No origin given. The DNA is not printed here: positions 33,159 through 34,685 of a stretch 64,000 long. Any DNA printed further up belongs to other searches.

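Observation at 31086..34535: Possible new electron-bifurcation module: double ferredoxin-MvhD fusion co-transcribed with NfnAB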

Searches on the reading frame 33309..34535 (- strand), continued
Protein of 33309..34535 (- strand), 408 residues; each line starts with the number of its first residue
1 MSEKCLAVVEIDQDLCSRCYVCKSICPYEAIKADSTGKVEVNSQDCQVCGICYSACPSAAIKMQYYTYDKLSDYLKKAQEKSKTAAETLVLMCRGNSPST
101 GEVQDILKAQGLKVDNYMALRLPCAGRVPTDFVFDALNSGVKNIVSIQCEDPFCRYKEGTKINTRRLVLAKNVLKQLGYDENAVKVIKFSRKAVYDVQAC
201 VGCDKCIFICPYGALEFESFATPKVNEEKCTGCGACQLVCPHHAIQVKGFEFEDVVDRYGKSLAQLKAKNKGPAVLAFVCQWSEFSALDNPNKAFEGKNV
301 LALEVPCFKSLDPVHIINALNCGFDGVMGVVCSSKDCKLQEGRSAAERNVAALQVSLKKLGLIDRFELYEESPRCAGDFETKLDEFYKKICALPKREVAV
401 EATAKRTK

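Call 72: find_encoding_contigs(protein=P0439, flank=9000, max_places=1)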
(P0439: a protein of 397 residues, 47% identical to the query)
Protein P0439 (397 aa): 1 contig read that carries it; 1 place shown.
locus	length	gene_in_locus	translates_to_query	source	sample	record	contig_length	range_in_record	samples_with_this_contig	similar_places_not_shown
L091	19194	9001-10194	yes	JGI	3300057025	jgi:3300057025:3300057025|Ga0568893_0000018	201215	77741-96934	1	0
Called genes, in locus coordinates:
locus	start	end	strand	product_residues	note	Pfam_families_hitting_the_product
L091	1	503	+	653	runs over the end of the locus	PF12831:FAD_oxidored (weak), PF13450:NAD_binding_8 (weak), PF00037:Fer4 (weak), PF12838:Fer4_7, PF13187:Fer4_9 (weak), PF13237:Fer4_10, PF14697:Fer4_21, PF00037:Fer4 (weak), +6 more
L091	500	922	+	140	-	PF02662:FlpD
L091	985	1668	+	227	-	PF00027:cNMP_binding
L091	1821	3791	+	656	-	PF00890:FAD_binding_2 (weak), PF07992:Pyr_redox_2 (weak), PF12831:FAD_oxidored, PF00037:Fer4 (weak), PF12797:Fer4_2 (weak), PF13187:Fer4_9 (weak), PF14697:Fer4_21, PF00037:Fer4 (weak), +6 more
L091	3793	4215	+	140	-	PF02662:FlpD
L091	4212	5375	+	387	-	PF13183:Fer4_8, PF13187:Fer4_9 (weak), PF13534:Fer4_17, PF02754:CCG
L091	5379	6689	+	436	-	PF00890:FAD_binding_2 (weak), PF01134:GIDA (faint), PF01266:DAO (faint), PF07992:Pyr_redox_2 (weak), PF12831:FAD_oxidored, PF13450:NAD_binding_8 (weak), PF12838:Fer4_7 (faint), PF00037:Fer4 (weak)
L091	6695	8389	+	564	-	PF03486:HI0933_like (faint), PF07992:Pyr_redox_2, PF12831:FAD_oxidored (faint), PF13450:NAD_binding_8 (faint), PF14697:Fer4_21, PF12838:Fer4_7, PF13187:Fer4_9 (weak), PF00037:Fer4 (weak), +2 more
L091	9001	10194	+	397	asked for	PF13237:Fer4_10 (weak), PF14697:Fer4_21 (weak), PF02662:FlpD, PF13237:Fer4_10, PF14697:Fer4_21, PF12838:Fer4_7, PF00037:Fer4, PF02662:FlpD, +14 more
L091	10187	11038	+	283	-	PF10418:DHODB_Fe-S_bind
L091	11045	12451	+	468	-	PF03807:F420_oxidored (faint), PF14691:Fer4_20, PF02826:2-Hacid_dh_C (faint), PF00070:Pyr_redox (faint), PF00890:FAD_binding_2 (weak), PF01946:Thi4 (weak), PF07992:Pyr_redox_2, PF13450:NAD_binding_8 (weak), +2 more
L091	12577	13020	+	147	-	PF02662:FlpD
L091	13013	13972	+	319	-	PF01058:Oxidored_q6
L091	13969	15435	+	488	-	PF27537:HoxH, PF00374:NiFeSe_Hases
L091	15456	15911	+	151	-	PF01750:HycI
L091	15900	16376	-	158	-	PF01967:MoaC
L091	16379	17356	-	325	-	PF04055:Radical_SAM, PF06463:Mob_synth_C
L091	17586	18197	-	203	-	-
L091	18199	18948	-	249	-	-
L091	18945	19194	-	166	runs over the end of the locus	-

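Call 73: find_encoding_contigs(protein=P0505, flank=9000, max_places=1)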
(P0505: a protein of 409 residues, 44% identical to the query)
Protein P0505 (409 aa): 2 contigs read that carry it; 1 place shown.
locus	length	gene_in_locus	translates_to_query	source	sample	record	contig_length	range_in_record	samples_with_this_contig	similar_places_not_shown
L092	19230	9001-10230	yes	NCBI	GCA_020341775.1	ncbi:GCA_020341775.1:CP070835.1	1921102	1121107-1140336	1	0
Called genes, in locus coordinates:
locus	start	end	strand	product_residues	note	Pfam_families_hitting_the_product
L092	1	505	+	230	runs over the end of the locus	PF00121:TIM, PF05690:ThiG (weak)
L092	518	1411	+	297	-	PF01937:ARMT1-like_dom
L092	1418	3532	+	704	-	PF12439:GDE_N, PF06202:GDE_C, PF17389:Bac_rhamnosid6H (weak), PF12899:Glyco_hydro_100 (faint), PF22422:MGH1-like_GH (weak)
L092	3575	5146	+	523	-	PF03065:Glyco_hydro_57, PF19027:DUF5752 (faint)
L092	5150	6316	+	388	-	PF08323:Glyco_transf_5, PF13439:Glyco_transf_4, PF13579:Glyco_trans_4_4, PF20706:GT4-conflict, PF00534:Glycos_transf_1, PF13692:Glyco_trans_1_4, PF13524:Glyco_trans_1_2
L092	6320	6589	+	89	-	PF01022:HTH_5 (faint)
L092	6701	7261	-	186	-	PF00827:Ribosomal_L15e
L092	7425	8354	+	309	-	PF00890:FAD_binding_2 (weak), PF01134:GIDA (faint), PF01266:DAO (faint), PF01946:Thi4 (weak), PF07992:Pyr_redox_2, PF12831:FAD_oxidored (weak), PF13738:Pyr_redox_3, PF00070:Pyr_redox, +2 more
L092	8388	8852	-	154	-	PF02915:Rubrerythrin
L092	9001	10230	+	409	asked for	PF13237:Fer4_10, PF12838:Fer4_7, PF00037:Fer4, PF02662:FlpD, PF12838:Fer4_7, PF13237:Fer4_10, PF14697:Fer4_21, PF13187:Fer4_9, +14 more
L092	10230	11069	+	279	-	PF10418:DHODB_Fe-S_bind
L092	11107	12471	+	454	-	PF03807:F420_oxidored (faint), PF14691:Fer4_20, PF01262:AlaDh_PNT_C (faint), PF02826:2-Hacid_dh_C (faint), PF13241:NAD_binding_7 (faint), PF07992:Pyr_redox_2, PF13450:NAD_binding_8, PF00070:Pyr_redox (weak), +3 more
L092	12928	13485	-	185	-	PF00293:NUDIX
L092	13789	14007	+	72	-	PF01106:NifU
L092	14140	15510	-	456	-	PF01523:PmbA_TldD_1st (weak), PF19289:PmbA_TldD_3rd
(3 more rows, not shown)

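Call 76: find_related_loci(query=A4, collection=metagenome_contigs, flank=8000)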
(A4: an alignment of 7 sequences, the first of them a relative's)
Query A4 (399 aa) in metagenome_contigs; peptide patterns used: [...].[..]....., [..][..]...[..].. (x = any residue, [..] = any of these).
593 stretches matched a pattern (row limit reached: there are more); 300 encode a relative of the query (tblastn E <= 1e-3); the best 80 are kept; 80 distinct loci.
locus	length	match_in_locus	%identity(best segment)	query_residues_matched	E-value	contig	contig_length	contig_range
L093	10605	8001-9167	71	6-394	0e+0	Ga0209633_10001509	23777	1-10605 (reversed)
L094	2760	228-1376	66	4-387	0e+0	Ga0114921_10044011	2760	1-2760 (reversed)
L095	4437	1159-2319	58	4-390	5e-163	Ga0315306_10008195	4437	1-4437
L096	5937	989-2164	58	5-394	1e-159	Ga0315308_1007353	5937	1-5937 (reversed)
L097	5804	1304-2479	58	5-394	2e-159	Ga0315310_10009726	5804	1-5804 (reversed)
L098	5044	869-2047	57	4-396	9e-161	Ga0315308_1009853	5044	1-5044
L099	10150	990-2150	57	4-390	2e-157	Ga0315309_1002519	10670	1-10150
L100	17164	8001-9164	57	5-392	1e-157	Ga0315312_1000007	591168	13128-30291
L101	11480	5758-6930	57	4-394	4e-157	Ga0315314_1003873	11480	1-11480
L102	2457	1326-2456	58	5-381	2e-167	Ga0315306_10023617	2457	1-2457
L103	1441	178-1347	58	5-394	5e-172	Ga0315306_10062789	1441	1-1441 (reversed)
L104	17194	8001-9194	54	2-397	9e-157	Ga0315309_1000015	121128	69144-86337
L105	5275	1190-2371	57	3-394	1e-158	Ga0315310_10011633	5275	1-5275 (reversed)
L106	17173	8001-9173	56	6-394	6e-156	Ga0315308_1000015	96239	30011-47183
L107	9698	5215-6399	56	2-394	1e-155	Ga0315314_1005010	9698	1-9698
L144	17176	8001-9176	53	5-394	2e-145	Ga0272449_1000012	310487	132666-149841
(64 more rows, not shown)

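Call 80: search_protein_families(library=pfam, max_evalue=0.00001, proteins=[L144:11604-14405:+, L144:2902-5283:-, L144:5356-6477:+, L144:990-1979:-, L144:1980-2768:-, L144:14536-15471:+, L144:15473-16930:+, L144:6939-7874:+])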
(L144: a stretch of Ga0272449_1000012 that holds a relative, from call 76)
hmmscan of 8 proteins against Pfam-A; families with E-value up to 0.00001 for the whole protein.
L144:11604-14405:+ (933 aa): 8 families
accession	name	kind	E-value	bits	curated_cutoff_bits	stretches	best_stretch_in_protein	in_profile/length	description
PF13549.11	ATP-grasp_5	-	8.7e-90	300.4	27.6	1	486-705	3-221/221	ATP-grasp domain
PF13607.11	Succ_CoA_lig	-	3.4e-59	199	27.4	1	155-292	1-138/138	Succinyl-CoA ligase like flavodoxin domain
PF13380.12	CoA_binding_2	-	4e-29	101.8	22.8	1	13-138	1-114/116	CoA binding domain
PF02629.25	CoA_binding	-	3.9e-17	63.2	22.3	1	11-103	2-97/97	CoA binding domain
PF19045.5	Ligase_CoA_2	-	1.2e-15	58.4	23.7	1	304-439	2-139/162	Ligase-CoA domain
PF00583.31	Acetyltransf_1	-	2.6e-14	53.9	20.7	1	785-878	22-116/116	Acetyltransferase (GNAT) family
PF13302.13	Acetyltransf_3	-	1.7e-12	48.6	25.4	1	741-879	2-138/138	Acetyltransferase (GNAT) domain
PF13508.13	Acetyltransf_7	-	1.1e-07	32.6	27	1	793-879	3-83/84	Acetyltransferase (GNAT) domain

L144:2902-5283:- (793 aa): 17 families
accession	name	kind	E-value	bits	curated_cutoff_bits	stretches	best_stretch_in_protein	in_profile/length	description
PF00037.32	Fer4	-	6.1e-23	80.1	21.1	2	582-604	2-24/24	4Fe-4S binding domain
PF02662.21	FlpD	-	7.7e-20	71.6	22.3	1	660-777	1-123/123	Methyl-viologen-reducing hydrogenase, delta subunit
PF12838.12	Fer4_7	-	2.5e-18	66.7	27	1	588-631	2-52/52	4Fe-4S dicluster domain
PF13237.11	Fer4_10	-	6.4e-17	61.7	25.5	1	582-628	3-53/53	4Fe-4S dicluster domain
PF13484.11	Fer4_16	-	3.5e-15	57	30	0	616-636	1-23/66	4Fe-4S double cluster binding domain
PF12797.12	Fer4_2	-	3.7e-15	55.2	24.5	0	611-628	4-21/22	4Fe-4S binding domain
PF13187.11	Fer4_9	-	9.6e-14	51.6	27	1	588-632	2-52/52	4Fe-4S dicluster domain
PF14697.11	Fer4_21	-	1.7e-13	50.9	35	0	579-605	32-59/59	4Fe-4S dicluster domain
PF13183.11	Fer4_8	-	4.7e-12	46.7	27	0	251-314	2-67/68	4Fe-4S dicluster domain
PF25160.1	LdpA_Fe-S-bd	-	1.7e-11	44.1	27.6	1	592-634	7-45/49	LdpA Fe-S cluster-binding domain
PF07992.20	Pyr_redox_2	-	2.8e-09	37.3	26.1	0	153-369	2-139/291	Pyridine nucleotide-disulphide oxidoreductase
PF12837.12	Fer4_6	-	3.1e-09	36.8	25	0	581-603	2-24/24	4Fe-4S binding domain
PF12831.13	FAD_oxidored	-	4.2e-08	33.3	27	1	153-191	1-39/416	FAD dependent oxidoreductase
PF13450.12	NAD_binding_8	-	1.1e-07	32.5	21.9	1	156-192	1-37/68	NAD(P)-binding Rossmann-like domain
PF12798.12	Fer4_3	-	1.7e-07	31.9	27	0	617-631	1-15/15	4Fe-4S binding domain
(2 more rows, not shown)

L144:5356-6477:+ (373 aa): 4 families
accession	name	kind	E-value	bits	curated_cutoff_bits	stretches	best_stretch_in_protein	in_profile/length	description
PF02754.22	CCG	-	3.6e-27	94.7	20.6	2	261-347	1-84/85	Cysteine-rich domain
PF13183.11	Fer4_8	-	2.9e-11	44.2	27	1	16-76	2-67/68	4Fe-4S dicluster domain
PF13534.11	Fer4_17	-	5.7e-11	43.2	22.2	1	18-78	1-61/61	4Fe-4S dicluster domain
PF13187.11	Fer4_9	-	5e-07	30.1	27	1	18-76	1-50/52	4Fe-4S dicluster domain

L144:990-1979:- (329 aa): 2 families
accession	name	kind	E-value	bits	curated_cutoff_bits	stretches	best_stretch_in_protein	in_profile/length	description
PF01012.27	ETF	-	1.7e-43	149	26.7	1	5-176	2-175/181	Electron transfer flavoprotein domain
PF00766.25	ETF_alpha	-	2.5e-35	120.8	27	1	202-282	1-81/81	Electron transfer flavoprotein FAD-binding domain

L144:1980-2768:- (262 aa): 1 family
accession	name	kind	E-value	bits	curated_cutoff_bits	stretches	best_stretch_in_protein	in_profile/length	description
PF01012.27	ETF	-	3.8e-43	147.8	26.7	1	30-209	7-180/181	Electron transfer flavoprotein domain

L144:14536-15471:+ (311 aa): 1 family
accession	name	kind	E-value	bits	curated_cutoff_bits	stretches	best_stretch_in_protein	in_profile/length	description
PF01058.29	Oxidored_q6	-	1.4e-23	83.4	27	1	14-179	1-127/128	NADH ubiquinone oxidoreductase, 20 Kd subunit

L144:15473-16930:+ (485 aa): 1 family
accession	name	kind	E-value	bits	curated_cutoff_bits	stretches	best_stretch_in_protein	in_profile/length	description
PF00374.24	NiFeSe_Hases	-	1.3e-37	130.4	25.8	2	39-117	1-79/508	Nickel-dependent hydrogenase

L144:6939-7874:+ (311 aa): 6 families
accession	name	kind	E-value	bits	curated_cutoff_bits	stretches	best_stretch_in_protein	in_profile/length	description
PF07992.20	Pyr_redox_2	-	3.7e-51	174.7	26.1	1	5-292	2-291/291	Pyridine nucleotide-disulphide oxidoreductase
PF13738.12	Pyr_redox_3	-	4.3e-26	92.3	30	1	54-275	76-305/305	Pyridine nucleotide-disulphide oxidoreductase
PF00070.33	Pyr_redox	-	4.8e-13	49.9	22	1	145-209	1-70/82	Pyridine nucleotide-disulphide oxidoreductase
PF01266.30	DAO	-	1.7e-08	34.8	27.9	0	5-42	1-40/353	FAD dependent oxidoreductase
PF03486.20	HI0933_like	-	7.4e-07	29.3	50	0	5-35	2-32/244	HI0933-like protein Rossmann domain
PF12831.13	FAD_oxidored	-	2.7e-06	27.4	27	1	5-44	1-41/416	FAD dependent oxidoreductase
